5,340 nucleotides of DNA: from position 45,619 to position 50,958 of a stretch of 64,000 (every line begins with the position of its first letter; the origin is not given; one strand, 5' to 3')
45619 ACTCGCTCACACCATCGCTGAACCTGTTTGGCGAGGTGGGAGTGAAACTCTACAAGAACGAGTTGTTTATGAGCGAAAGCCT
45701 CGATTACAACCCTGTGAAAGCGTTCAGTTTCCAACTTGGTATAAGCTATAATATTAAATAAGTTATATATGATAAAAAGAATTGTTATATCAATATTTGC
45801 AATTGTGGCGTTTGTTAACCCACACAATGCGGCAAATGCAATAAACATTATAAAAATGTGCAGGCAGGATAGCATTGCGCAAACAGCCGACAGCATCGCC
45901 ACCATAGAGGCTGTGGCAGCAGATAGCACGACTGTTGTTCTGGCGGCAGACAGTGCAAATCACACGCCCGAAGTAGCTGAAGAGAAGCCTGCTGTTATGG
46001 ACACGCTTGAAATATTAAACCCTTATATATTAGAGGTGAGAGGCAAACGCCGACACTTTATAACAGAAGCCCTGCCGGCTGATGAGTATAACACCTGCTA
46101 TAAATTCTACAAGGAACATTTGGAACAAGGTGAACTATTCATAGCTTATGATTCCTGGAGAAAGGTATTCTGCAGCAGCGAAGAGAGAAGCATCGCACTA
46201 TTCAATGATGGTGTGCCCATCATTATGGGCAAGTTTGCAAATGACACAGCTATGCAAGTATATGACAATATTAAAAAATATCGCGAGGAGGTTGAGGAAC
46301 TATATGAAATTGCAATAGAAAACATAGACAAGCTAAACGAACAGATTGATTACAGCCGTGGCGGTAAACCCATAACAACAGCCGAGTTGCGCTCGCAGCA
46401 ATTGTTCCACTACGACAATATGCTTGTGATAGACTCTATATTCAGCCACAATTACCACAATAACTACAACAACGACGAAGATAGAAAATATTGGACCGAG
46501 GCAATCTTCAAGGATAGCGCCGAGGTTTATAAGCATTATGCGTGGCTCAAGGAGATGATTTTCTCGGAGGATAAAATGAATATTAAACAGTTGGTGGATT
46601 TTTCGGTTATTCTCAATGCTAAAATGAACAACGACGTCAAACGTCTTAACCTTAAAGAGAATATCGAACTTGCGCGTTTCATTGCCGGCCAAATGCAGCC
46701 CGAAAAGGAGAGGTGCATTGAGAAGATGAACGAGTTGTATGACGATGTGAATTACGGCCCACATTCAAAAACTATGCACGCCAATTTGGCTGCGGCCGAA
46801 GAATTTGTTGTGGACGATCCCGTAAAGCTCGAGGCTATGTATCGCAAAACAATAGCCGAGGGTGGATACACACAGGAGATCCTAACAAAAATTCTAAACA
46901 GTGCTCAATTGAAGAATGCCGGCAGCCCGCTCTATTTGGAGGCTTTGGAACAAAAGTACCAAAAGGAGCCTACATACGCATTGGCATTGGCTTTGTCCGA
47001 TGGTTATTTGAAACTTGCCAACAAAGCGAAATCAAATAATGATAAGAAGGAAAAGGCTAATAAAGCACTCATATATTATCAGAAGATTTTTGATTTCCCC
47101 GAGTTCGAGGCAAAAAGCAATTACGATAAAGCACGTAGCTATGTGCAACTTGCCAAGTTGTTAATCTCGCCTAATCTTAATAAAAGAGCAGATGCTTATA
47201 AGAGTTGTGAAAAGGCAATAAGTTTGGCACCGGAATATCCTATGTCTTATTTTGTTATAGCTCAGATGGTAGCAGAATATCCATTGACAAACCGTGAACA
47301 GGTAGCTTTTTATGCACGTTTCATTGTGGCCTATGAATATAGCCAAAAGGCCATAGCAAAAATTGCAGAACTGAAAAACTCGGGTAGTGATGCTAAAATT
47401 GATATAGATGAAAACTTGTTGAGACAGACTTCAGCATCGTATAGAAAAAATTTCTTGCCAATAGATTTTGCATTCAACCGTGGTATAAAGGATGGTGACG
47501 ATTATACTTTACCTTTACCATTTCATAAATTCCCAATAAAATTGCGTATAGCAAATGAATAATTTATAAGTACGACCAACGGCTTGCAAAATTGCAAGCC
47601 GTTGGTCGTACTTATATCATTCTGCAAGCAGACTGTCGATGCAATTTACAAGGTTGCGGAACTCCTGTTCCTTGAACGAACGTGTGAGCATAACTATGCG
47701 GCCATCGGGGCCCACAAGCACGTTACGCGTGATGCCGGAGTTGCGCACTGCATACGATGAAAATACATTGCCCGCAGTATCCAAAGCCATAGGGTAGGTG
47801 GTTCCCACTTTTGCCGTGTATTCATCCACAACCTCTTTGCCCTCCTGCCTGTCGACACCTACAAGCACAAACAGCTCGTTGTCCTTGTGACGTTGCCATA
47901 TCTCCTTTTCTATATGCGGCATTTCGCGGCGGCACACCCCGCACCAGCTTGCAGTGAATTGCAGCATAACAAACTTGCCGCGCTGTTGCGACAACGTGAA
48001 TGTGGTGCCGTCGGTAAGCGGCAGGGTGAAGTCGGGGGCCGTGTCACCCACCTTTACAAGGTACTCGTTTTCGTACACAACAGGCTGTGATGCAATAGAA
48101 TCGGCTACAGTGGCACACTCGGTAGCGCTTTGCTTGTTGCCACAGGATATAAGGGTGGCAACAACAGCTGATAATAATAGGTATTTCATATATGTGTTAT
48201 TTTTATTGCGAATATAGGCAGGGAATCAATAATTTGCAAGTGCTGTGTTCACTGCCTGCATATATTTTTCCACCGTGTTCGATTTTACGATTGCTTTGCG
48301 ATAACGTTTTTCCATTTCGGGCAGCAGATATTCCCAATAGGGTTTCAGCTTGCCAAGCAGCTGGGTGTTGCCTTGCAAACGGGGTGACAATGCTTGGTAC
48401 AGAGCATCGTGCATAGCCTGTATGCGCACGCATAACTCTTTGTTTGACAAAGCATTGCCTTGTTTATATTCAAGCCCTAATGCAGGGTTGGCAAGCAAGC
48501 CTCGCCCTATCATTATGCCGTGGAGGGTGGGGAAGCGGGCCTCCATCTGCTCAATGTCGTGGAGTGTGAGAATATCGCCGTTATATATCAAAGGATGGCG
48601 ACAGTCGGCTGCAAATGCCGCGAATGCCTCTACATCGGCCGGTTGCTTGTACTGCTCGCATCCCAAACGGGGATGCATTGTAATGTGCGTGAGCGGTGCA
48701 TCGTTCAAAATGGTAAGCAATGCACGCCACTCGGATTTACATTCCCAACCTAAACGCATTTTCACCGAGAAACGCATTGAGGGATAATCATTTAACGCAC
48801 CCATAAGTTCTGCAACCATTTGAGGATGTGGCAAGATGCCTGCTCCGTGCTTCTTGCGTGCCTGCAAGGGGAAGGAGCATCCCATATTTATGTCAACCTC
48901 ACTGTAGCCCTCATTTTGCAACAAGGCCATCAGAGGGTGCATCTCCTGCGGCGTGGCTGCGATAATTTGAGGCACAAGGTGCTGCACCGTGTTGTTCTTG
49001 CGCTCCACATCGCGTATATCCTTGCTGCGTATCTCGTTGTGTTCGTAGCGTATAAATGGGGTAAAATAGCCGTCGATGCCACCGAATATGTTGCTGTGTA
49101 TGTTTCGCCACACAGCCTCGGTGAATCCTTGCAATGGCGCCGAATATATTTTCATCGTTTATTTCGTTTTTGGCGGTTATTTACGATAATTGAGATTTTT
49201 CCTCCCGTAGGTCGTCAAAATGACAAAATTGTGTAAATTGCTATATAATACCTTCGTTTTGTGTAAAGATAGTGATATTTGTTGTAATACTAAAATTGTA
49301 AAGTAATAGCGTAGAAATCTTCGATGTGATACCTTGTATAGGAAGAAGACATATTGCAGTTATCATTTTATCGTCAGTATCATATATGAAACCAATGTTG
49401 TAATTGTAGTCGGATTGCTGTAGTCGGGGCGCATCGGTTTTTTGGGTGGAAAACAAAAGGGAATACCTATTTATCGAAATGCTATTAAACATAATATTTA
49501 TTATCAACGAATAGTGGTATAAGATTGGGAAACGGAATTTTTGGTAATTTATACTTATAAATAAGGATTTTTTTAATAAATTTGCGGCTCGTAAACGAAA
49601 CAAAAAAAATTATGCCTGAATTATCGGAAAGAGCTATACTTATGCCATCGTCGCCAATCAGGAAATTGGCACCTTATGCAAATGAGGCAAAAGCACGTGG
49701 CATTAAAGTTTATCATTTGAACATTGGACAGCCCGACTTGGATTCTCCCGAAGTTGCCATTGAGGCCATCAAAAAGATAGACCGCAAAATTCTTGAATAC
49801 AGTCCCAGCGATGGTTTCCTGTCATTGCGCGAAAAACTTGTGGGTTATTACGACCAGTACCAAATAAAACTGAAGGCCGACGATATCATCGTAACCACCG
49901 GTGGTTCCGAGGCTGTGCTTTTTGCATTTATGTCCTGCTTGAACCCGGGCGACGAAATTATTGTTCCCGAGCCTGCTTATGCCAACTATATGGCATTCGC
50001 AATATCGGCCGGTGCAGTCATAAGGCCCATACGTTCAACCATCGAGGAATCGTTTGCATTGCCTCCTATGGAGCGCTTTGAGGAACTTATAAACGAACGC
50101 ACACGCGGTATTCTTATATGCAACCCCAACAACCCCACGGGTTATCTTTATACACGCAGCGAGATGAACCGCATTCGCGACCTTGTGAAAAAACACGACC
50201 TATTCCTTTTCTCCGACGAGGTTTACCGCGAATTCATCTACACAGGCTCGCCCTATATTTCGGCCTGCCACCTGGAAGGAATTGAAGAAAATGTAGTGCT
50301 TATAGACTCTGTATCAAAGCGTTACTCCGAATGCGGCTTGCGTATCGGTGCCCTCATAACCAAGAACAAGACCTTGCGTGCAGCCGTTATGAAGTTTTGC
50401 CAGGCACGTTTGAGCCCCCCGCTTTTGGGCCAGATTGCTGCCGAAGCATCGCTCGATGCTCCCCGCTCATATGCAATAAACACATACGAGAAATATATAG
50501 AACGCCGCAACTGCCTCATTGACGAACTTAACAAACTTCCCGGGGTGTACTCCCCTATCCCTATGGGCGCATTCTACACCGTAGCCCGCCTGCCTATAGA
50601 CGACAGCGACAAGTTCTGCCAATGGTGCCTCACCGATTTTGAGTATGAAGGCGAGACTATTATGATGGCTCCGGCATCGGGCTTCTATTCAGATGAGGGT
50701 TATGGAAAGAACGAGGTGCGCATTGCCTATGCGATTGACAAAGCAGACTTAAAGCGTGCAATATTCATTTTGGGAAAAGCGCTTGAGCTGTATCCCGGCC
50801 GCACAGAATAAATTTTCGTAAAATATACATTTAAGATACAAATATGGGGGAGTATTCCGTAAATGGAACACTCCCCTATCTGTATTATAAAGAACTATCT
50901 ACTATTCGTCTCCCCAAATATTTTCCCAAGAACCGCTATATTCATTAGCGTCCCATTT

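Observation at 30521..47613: Eight-gene, all-exported envelope locus with two DUF3575-headed halves; the second half replaces pilins with the giant repeat protein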

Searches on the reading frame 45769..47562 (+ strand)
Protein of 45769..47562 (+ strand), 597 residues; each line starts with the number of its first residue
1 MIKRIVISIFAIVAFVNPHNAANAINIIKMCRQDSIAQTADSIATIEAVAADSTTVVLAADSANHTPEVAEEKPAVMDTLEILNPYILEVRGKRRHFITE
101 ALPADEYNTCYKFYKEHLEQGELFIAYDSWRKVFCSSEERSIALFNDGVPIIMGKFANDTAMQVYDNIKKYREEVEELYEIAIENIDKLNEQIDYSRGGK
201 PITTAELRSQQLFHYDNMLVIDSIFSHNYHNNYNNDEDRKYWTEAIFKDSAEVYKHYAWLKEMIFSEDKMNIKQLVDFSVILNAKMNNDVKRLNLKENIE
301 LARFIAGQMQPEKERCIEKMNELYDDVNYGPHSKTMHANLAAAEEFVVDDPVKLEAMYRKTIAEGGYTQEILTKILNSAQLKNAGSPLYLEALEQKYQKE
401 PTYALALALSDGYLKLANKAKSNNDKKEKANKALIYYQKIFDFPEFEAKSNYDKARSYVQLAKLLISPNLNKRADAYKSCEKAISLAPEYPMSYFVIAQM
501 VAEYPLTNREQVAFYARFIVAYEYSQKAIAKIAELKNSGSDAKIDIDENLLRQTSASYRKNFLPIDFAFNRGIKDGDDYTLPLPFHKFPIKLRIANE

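Call 4: search_protein_families(library=pfam, proteins=[window:45769-47562:+], max_evalue=0.01)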
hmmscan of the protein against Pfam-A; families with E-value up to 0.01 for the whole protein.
window:45769-47562:+ (597 aa): 0 families

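Call 5: search_protein_families(library=ncbifam, proteins=[window:45769-47562:+], max_evalue=0.01)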
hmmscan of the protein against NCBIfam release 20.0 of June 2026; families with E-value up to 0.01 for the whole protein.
window:45769-47562:+ (597 aa): 1 family
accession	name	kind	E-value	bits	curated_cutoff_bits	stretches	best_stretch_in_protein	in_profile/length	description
TIGR02929.1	anfG_nitrog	equivalog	0.0035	17.4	124.7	0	232-276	45-84/109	Fe-only nitrogenase subunit delta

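Call 53: search_protein_families(library=pfam, alignment_id=A3, max_evalue=1)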
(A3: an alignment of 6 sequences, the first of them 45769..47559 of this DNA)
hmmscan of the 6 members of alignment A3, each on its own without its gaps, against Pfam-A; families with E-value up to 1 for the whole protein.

A. member 1, window:45769-47559:+ (597 aa): 1 family
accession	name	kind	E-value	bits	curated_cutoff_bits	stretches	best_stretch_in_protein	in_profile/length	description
PF14078.11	DUF4259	-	0.1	13.9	22.8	1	153-207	5-62/133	Domain of unknown function (DUF4259)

B. families by the number of members that match (of 6 scanned): 11 families
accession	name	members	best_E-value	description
PF13620.12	CarboxypepD_reg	1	3.1e-11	Carboxypeptidase regulatory-like domain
PF13715.12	CarbopepD_reg_2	1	6.5e-09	CarboxypepD_reg-like domain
PF09430.16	EMC7_beta-sandw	1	4.6e-05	ER membrane protein complex subunit 7, beta-sandwich domain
PF12866.13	DUF3823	1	0.00013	Protein of unknown function (DUF3823) N-terminal domain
PF11855.13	DUF3375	1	0.0041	Protein of unknown function (DUF3375)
PF15976.11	CooC_C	1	0.01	CS1-pili formation C-terminal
PF06617.18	M-inducer_phosp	1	0.028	M-phase inducer phosphatase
PF13431.12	TPR_17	1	0.057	Tetratricopeptide repeat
PF13414.12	TPR_11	1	0.093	TPR repeat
PF20869.2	FAM186A_PQQAQ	1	0.098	FAM186A, PQQAQ repeat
PF14078.11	DUF4259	1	0.1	Domain of unknown function (DUF4259)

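Call 54: search_solved_structures(query=A3, max_evalue=1)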
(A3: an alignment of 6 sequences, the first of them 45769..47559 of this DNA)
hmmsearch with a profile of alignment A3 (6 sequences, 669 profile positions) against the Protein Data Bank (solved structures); distinct sequences matched with E-value up to 1: 16.
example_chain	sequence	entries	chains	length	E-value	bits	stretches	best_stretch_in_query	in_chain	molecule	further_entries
7yeh_B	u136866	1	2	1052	0.019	16.9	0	457-606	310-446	UDP-N-acetylglucosamine--peptide N-acetylglucosaminyltransferase 110 kDa subunit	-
7yea_A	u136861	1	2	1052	0.019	16.9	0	457-606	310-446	UDP-N-acetylglucosamine--peptide N-acetylglucosaminyltransferase 110 kDa subunit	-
7ntf_A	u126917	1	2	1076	0.019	16.9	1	450-605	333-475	Isoform 1 of UDP-N-acetylglucosamine--peptide N-acetylglucosaminyltransferase 110 kDa subu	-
4gcn_A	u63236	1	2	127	0.027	16.4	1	490-576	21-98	Protein STI-1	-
3lca_A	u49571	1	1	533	0.091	14.7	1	520-590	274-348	Protein TOM71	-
3fp2_A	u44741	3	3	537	0.1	14.5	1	520-590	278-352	TPR repeat-containing protein YHR117W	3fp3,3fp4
5nps_A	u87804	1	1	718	0.62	11.9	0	482-605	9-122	UDP-N-acetylglucosamine--peptide N-acetylglucosaminyltransferase 110 kDa subunit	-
6ibo_A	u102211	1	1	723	0.63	11.9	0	482-605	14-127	UDP-N-acetylglucosamine--peptide N-acetylglucosaminyltransferase 110 kDa subunit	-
3pe3_A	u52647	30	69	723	0.63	11.9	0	482-605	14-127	UDP-N-acetylglucosamine--peptide N-acetylglucosaminyltransferase 110 kDa subunit | UDP-N-ACETYLGLUCOSAMINE--PEPTIDE N-ACETYLGLUCOSAMINYL TRANSFERASE 110 KDA SUB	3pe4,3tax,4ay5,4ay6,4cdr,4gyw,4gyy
6q4m_A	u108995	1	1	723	0.63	11.9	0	482-605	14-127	UDP-N-acetylglucosamine--peptide N-acetylglucosaminyltransferase 110 kDa subunit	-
8cm9_A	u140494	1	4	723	0.63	11.9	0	482-605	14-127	UDP-N-acetylglucosamine--peptide N-acetylglucosaminyltransferase 110 kDa subunit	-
5hgv_A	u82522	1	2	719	0.63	11.9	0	482-605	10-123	UDP-N-acetylglucosamine--peptide N-acetylglucosaminyltransferase 110 kDa subunit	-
5npr_A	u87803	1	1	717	0.64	11.9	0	482-605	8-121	UDP-N-acetylglucosamine--peptide N-acetylglucosaminyltransferase 110 kDa subunit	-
6tka_AAA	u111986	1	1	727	0.64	11.9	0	482-605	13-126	UDP-N-acetylglucosamine--peptide N-acetylglucosaminyltransferase 110 kDa subunit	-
5lwv_A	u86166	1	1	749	0.67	11.8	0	482-605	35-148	Host cell factor 1,UDP-N-acetylglucosamine--peptide N-acetylglucosaminyltransferase 110 kD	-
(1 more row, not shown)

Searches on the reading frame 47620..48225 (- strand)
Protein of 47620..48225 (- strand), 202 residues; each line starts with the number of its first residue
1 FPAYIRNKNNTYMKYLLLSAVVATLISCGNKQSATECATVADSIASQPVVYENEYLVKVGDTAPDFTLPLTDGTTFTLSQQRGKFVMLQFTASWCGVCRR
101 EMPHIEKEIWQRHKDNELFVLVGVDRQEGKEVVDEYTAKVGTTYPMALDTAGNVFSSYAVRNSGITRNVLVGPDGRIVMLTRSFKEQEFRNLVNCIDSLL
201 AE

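Call 81: search_protein_families(library=pfam, proteins=[window:47620-48225:-], max_evalue=0.00001)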
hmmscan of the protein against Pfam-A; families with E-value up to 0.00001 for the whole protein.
window:47620-48225:- (202 aa): 4 families
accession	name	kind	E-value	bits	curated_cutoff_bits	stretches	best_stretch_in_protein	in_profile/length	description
PF08534.16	Redoxin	-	1e-21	77.7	26.6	1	58-190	1-142/148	Redoxin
PF00578.27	AhpC-TSA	-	3e-21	76.1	26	1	59-177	1-121/124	AhpC/TSA family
PF00085.26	Thioredoxin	-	5.1e-07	30.1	23.5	1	82-137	17-69/103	Thioredoxin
PF13905.12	Thioredoxin_8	-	1.1e-06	29.3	27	1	83-177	1-94/94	Thioredoxin-like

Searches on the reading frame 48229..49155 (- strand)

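Call 81: search_protein_families(library=pfam, proteins=[window:48229-49155:-], max_evalue=0.00001)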
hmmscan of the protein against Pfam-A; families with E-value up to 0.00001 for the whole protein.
window:48229-49155:- (309 aa): 1 family
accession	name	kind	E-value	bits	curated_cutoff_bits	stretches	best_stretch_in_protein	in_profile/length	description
PF01207.24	Dus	-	3.2e-33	115.6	20.4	1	6-303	3-303/311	Dihydrouridine synthase (Dus)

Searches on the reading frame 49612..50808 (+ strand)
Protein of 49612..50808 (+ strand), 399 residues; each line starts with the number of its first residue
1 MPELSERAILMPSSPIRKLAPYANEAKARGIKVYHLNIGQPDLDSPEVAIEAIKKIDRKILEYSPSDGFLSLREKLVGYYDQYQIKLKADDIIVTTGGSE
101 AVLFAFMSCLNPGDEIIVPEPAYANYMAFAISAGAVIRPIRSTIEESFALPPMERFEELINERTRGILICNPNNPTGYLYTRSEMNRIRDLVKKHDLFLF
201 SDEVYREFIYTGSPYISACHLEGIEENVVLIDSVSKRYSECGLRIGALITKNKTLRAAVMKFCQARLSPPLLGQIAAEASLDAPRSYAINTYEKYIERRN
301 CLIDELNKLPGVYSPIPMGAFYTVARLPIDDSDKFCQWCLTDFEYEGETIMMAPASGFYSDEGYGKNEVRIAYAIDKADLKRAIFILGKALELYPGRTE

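Call 81: search_protein_families(library=pfam, proteins=[window:49612-50808:+], max_evalue=0.00001)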
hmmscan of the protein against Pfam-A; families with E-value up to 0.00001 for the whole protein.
window:49612-50808:+ (399 aa): 3 families
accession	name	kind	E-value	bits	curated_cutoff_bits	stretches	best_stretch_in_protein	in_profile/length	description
PF00155.27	Aminotran_1_2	-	8.4e-54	183.6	19.7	1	33-384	3-358/361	Aminotransferase class I and II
PF01041.23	DegT_DnrJ_EryC1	-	1.3e-06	28.4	19.8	1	87-202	37-145/360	DegT/DnrJ/EryC1/StrS aminotransferase family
PF00266.25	Aminotran_5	-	5.9e-06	25.9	21.5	1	88-203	59-176/371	Aminotransferase class-V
